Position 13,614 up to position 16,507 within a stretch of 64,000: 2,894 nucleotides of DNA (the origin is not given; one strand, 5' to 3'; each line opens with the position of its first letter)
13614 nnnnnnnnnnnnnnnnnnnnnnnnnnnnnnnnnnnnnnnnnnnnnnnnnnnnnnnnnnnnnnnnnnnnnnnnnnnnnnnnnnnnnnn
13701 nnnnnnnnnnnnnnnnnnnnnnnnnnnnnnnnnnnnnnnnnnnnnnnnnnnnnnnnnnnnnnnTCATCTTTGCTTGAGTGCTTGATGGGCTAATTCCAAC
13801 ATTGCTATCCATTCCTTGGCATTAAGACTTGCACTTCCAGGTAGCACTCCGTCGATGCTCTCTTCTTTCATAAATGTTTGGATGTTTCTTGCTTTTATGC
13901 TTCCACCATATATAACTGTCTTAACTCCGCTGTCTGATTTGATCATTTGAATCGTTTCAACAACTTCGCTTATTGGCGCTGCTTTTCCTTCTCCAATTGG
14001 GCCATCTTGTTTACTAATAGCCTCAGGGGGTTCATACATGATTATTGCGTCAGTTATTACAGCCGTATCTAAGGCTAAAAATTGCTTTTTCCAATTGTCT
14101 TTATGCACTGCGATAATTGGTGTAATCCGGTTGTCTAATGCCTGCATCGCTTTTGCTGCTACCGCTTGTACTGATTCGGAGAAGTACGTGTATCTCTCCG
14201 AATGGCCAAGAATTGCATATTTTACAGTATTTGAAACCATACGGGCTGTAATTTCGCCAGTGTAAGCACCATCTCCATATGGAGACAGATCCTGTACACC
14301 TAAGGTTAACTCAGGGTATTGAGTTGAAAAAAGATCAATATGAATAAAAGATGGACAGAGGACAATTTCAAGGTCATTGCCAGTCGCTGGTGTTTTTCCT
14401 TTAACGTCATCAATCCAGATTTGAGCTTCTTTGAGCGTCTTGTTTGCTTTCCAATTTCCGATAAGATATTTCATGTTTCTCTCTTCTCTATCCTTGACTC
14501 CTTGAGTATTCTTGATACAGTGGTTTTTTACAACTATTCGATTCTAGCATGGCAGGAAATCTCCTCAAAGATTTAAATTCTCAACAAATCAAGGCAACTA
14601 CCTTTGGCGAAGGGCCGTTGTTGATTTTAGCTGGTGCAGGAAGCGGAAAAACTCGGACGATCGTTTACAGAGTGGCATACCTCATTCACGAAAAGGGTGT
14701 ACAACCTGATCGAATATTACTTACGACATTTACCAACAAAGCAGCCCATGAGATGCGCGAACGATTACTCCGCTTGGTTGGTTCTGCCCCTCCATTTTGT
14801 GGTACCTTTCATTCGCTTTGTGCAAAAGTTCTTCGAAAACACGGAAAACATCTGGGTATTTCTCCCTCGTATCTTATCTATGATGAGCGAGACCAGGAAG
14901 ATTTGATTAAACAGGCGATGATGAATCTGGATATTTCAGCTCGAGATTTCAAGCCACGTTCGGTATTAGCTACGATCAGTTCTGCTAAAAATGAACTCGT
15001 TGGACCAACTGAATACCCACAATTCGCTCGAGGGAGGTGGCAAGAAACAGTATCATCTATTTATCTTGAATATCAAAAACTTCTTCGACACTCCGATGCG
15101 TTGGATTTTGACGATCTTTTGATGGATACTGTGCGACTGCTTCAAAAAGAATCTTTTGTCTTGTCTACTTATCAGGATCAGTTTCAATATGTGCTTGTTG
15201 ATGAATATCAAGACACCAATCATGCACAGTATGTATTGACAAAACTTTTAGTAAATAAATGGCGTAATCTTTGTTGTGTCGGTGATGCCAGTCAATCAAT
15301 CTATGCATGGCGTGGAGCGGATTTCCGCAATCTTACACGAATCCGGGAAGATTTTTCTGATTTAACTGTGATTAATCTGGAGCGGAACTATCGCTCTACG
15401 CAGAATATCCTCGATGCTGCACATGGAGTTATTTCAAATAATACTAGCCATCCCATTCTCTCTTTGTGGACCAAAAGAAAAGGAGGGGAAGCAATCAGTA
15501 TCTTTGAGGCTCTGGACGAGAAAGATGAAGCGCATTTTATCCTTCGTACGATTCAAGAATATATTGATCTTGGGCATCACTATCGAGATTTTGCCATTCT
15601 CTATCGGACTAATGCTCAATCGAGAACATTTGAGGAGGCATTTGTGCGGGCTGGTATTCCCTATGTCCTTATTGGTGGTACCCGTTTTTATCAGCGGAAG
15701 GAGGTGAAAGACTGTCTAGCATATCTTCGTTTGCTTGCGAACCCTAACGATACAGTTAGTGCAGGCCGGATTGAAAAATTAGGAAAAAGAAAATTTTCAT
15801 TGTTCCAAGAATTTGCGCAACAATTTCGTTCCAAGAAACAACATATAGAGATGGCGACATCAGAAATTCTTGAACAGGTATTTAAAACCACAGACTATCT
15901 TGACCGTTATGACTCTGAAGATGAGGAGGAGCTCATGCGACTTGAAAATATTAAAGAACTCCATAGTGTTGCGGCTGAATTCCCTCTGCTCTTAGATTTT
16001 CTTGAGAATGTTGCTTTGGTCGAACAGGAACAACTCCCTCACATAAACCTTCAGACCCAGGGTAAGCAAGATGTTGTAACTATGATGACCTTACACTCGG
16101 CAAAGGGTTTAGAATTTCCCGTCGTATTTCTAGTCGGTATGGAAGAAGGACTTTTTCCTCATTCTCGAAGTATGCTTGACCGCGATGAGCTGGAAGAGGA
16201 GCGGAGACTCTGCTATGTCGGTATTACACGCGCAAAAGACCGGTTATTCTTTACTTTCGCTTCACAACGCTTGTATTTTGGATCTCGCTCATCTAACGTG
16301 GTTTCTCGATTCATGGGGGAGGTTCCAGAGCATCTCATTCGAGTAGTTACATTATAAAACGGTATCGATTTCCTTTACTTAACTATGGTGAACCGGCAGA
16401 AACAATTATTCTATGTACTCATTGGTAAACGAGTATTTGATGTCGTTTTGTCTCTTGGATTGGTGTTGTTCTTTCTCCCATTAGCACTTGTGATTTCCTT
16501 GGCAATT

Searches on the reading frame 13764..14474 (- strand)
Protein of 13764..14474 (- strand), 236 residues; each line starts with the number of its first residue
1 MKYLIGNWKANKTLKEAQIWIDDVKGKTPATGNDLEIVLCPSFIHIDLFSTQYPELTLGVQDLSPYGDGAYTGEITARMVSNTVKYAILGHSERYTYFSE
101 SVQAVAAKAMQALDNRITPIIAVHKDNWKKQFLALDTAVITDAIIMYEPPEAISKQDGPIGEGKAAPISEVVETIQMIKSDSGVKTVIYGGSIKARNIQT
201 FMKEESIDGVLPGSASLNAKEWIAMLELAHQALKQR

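Call 8: search_protein_families(library=pfam, proteins=[window:13764-14474:-], max_evalue=0.001)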
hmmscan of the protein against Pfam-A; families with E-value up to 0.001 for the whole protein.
window:13764-14474:- (236 aa): 1 family
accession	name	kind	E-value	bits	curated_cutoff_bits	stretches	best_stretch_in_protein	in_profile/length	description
PF00121.24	TIM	-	4.3e-46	157.9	20.1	1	3-227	2-243/245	Triosephosphate isomerase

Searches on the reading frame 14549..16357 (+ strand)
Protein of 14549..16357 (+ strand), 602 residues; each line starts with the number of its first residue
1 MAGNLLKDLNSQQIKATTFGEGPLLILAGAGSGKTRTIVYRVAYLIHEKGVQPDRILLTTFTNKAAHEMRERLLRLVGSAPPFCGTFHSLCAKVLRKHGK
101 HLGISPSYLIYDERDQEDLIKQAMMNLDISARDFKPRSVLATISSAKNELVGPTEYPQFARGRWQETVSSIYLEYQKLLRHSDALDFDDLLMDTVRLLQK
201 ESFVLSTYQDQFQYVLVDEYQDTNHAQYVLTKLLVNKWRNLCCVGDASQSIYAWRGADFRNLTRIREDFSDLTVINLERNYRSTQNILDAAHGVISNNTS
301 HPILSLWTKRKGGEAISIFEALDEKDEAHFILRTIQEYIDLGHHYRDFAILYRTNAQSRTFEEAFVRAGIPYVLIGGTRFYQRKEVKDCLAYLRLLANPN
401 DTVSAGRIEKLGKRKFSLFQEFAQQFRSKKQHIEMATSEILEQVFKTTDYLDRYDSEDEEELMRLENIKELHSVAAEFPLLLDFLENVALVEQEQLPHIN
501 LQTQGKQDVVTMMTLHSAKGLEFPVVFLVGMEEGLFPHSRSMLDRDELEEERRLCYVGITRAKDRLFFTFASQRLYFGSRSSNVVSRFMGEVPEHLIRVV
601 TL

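Call 8: search_protein_families(library=pfam, proteins=[window:14549-16357:+], max_evalue=0.001)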
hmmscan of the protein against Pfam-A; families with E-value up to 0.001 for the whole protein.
window:14549-16357:+ (602 aa): 7 families
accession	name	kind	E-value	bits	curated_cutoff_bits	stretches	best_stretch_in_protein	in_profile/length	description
PF00580.27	UvrD-helicase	-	5.6e-86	289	23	1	9-269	1-270/271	UvrD/REP helicase N-terminal domain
PF13361.12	UvrD_C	-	2.1e-71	241.6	25.6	2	275-454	1-176/350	UvrD-like helicase C-terminal domain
PF13245.12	AAA_19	-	1.2e-22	81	25.1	1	16-253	6-132/134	AAA domain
PF13538.12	UvrD_C_2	-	6.7e-10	39.1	27.4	1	511-568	3-51/52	UvrD-like helicase C-terminal domain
PF01443.25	Viral_helicase1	-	3.4e-07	30.7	21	0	507-568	174-226/228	Viral superfamily 1 RNA helicase core domain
PF13086.12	AAA_11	-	2.6e-05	24.6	27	1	11-75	4-74/257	AAA domain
PF13604.12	AAA_30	-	6.9e-05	23.1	27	0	19-72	16-65/191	AAA domain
